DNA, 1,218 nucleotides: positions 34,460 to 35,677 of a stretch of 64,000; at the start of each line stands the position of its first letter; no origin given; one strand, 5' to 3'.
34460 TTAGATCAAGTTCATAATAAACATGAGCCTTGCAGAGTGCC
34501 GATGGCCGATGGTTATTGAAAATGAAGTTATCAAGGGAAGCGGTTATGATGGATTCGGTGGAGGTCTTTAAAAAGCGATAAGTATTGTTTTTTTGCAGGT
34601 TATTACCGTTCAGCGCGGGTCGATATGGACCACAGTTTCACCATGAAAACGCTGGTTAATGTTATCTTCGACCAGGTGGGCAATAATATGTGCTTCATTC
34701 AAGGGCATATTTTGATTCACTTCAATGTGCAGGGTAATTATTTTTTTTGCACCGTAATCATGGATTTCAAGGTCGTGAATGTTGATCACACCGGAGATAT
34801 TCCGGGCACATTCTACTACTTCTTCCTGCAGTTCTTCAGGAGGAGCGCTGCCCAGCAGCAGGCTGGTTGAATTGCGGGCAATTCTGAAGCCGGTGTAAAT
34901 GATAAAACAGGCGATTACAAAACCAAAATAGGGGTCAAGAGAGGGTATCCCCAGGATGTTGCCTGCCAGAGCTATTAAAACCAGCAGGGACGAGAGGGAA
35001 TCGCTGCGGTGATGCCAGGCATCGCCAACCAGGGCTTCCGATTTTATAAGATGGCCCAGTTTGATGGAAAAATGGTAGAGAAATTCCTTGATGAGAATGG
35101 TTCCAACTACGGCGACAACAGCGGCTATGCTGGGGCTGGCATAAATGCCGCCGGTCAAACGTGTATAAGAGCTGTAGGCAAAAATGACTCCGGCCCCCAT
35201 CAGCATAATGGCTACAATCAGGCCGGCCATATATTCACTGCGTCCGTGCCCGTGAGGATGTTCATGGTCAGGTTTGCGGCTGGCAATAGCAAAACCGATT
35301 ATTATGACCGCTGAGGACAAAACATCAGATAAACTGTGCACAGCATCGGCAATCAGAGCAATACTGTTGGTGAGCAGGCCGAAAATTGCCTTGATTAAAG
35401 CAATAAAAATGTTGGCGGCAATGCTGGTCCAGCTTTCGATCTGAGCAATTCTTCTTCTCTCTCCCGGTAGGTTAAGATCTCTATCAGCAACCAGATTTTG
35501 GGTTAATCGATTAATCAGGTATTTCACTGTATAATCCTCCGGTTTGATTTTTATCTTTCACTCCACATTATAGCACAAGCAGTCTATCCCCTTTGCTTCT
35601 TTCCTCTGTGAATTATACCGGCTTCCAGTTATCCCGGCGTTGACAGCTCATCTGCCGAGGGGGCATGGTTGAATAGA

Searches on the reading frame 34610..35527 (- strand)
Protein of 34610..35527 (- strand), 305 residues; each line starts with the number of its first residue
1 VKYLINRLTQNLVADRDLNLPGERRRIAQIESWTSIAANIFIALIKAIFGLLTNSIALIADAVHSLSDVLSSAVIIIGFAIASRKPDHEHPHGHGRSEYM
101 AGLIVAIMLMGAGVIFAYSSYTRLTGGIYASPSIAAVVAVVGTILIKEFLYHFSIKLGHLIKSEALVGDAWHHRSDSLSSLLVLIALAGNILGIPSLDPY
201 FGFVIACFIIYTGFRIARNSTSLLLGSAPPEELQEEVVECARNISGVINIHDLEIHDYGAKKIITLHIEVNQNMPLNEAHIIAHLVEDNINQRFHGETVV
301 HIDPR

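Call 32: search_protein_families(library=pfam, max_evalue=0.000001, proteins=[window:34610-35527:-])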
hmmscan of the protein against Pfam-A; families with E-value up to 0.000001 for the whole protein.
window:34610-35527:- (305 aa): 2 families
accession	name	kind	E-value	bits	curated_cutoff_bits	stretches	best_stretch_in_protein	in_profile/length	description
PF01545.26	Cation_efflux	-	2.8e-47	161.5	26.6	1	33-225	2-198/198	Cation efflux family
PF16916.11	ZT_dimer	-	1.7e-19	70.1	26.7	1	229-304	1-77/78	Dimerisation domain of Zinc Transporter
